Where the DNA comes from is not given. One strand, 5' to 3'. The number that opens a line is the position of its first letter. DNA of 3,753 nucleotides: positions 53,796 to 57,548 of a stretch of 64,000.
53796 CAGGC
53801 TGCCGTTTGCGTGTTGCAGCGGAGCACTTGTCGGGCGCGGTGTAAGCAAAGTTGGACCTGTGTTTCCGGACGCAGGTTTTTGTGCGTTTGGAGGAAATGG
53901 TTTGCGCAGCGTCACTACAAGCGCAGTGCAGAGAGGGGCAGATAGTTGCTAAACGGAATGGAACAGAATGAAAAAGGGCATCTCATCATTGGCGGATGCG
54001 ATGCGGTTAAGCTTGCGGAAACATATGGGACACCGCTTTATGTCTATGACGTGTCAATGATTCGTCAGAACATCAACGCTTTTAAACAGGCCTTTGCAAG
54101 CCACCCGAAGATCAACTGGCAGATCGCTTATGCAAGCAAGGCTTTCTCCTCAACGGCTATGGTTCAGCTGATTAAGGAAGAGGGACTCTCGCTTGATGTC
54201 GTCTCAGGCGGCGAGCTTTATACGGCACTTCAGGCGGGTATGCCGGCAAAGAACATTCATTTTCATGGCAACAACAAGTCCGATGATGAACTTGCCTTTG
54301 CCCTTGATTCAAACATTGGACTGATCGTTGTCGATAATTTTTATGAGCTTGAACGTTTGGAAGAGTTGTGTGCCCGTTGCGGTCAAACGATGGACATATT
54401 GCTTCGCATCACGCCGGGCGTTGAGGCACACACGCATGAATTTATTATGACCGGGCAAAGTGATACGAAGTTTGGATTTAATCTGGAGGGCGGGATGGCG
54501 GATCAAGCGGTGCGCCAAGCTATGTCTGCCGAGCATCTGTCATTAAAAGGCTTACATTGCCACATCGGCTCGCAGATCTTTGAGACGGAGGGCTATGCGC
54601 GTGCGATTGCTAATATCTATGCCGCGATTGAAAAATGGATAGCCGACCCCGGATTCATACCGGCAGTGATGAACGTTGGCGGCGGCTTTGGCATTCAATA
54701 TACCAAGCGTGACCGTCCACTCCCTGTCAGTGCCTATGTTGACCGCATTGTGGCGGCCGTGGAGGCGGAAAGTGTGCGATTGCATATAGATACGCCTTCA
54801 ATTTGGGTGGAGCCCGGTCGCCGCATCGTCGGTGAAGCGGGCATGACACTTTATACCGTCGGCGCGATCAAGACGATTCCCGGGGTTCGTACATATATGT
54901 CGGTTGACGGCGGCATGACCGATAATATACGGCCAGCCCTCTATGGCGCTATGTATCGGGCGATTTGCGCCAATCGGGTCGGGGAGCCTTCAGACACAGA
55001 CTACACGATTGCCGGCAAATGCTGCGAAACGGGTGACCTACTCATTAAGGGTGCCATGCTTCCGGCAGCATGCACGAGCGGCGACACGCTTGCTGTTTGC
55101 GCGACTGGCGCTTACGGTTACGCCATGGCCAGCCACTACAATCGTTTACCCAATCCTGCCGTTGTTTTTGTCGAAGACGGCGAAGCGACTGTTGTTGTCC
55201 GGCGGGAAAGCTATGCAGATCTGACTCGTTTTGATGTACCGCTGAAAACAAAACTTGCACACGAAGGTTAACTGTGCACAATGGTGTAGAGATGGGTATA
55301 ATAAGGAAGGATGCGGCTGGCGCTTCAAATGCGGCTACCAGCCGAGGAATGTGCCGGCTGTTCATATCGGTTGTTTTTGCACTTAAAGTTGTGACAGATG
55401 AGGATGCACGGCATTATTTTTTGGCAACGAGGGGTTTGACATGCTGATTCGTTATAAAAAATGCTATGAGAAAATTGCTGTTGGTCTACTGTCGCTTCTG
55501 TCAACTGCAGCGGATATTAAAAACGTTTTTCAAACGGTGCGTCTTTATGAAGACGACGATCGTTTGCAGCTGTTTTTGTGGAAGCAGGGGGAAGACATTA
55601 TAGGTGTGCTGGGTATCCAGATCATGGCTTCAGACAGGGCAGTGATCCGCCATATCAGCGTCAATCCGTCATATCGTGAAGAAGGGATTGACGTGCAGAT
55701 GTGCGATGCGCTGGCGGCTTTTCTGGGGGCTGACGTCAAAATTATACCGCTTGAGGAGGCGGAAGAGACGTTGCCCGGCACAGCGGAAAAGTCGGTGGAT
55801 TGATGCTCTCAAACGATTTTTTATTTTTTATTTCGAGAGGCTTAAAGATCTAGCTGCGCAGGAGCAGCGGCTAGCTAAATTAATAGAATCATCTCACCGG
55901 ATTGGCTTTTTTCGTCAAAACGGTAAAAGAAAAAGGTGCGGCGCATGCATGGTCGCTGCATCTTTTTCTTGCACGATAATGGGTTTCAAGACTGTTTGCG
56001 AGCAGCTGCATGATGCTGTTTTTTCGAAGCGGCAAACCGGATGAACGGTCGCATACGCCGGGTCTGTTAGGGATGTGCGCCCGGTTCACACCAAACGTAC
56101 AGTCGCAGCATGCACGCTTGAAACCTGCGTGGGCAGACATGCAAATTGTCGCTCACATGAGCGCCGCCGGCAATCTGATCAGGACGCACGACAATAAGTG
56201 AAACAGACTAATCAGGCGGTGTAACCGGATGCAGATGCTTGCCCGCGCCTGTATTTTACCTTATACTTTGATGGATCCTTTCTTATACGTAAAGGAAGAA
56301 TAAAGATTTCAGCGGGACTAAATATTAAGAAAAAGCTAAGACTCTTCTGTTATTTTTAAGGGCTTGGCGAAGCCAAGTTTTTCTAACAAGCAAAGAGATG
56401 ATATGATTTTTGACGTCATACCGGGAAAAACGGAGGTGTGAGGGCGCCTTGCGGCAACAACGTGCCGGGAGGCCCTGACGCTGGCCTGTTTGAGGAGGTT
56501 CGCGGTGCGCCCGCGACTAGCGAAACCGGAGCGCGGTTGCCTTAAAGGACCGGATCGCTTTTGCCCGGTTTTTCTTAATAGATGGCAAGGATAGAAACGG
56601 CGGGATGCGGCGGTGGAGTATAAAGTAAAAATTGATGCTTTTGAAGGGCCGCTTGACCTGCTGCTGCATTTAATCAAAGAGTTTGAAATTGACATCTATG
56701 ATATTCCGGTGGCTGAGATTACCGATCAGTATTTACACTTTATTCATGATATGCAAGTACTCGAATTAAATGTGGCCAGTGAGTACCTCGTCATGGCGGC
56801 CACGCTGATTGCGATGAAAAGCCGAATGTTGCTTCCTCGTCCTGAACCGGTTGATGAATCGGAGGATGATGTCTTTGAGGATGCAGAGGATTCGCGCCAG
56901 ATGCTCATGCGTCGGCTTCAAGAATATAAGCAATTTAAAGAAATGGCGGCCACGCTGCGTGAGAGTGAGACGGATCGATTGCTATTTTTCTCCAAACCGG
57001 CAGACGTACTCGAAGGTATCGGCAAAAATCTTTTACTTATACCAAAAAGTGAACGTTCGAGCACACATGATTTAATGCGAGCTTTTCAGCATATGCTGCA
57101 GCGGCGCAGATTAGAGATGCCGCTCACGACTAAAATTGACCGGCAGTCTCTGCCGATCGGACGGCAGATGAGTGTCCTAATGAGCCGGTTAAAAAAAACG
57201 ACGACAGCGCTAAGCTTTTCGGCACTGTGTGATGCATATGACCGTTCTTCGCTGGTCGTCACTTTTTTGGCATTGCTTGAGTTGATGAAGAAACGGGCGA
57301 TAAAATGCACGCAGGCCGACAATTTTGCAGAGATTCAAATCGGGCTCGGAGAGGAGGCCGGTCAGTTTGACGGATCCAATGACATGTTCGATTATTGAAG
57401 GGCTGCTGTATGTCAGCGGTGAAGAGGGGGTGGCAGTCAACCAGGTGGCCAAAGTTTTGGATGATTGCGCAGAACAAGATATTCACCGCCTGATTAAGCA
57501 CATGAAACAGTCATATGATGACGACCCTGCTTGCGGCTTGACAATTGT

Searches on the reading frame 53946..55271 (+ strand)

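Call 17: search_protein_families(library=pfam, proteins=[window:53946-55271:+])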
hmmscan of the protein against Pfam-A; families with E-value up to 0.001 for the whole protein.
window:53946-55271:+ (441 aa): 2 families
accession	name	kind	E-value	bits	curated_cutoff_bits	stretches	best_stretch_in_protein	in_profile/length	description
PF02784.22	Orn_Arg_deC_N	-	5e-65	219.8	23.4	1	38-295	3-246/247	Pyridoxal-dependent decarboxylase, pyridoxal binding domain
PF00278.28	Orn_DAP_Arg_deC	-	2.6e-16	60.1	23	1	32-388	2-95/95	Pyridoxal-dependent decarboxylase, C-terminal sheet domain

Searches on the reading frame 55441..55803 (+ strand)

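Call 17: search_protein_families(library=pfam, proteins=[window:55441-55803:+])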
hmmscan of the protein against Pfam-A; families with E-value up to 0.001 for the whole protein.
window:55441-55803:+ (120 aa): 1 family
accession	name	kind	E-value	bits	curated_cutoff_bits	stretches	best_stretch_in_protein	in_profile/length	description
PF00583.31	Acetyltransf_1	-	1.9e-05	25.3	20.7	1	35-94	23-87/116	Acetyltransferase (GNAT) family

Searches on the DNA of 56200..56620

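Call 39: search_rna_families(source=window, start=56200, end=56620, threshold=evalue, max_evalue=10)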
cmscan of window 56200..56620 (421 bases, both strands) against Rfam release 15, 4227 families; matches with E-value up to 10: 1.
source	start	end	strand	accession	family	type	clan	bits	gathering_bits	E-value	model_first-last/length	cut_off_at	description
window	56278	56311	+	RF00180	REN-SRE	Cis-reg;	-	11.1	41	5.7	1-32/37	no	Renin stability regulatory element (REN-SRE)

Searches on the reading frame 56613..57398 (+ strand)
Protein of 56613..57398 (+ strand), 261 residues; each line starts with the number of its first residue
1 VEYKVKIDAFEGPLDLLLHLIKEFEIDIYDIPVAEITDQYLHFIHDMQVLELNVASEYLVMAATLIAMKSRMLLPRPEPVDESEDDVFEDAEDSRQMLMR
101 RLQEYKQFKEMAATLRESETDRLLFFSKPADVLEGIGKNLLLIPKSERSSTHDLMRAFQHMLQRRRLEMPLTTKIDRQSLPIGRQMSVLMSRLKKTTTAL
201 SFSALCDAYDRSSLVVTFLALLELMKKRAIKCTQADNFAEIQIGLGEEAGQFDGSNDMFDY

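Call 17: search_protein_families(library=pfam, proteins=[window:56613-57398:+])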
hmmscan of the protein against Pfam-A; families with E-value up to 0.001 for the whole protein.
window:56613-57398:+ (261 aa): 1 family
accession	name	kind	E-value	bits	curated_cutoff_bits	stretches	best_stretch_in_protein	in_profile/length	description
PF02616.19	SMC_ScpA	-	3.5e-47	161.8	24.6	1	20-244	1-230/232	Segregation and condensation protein ScpA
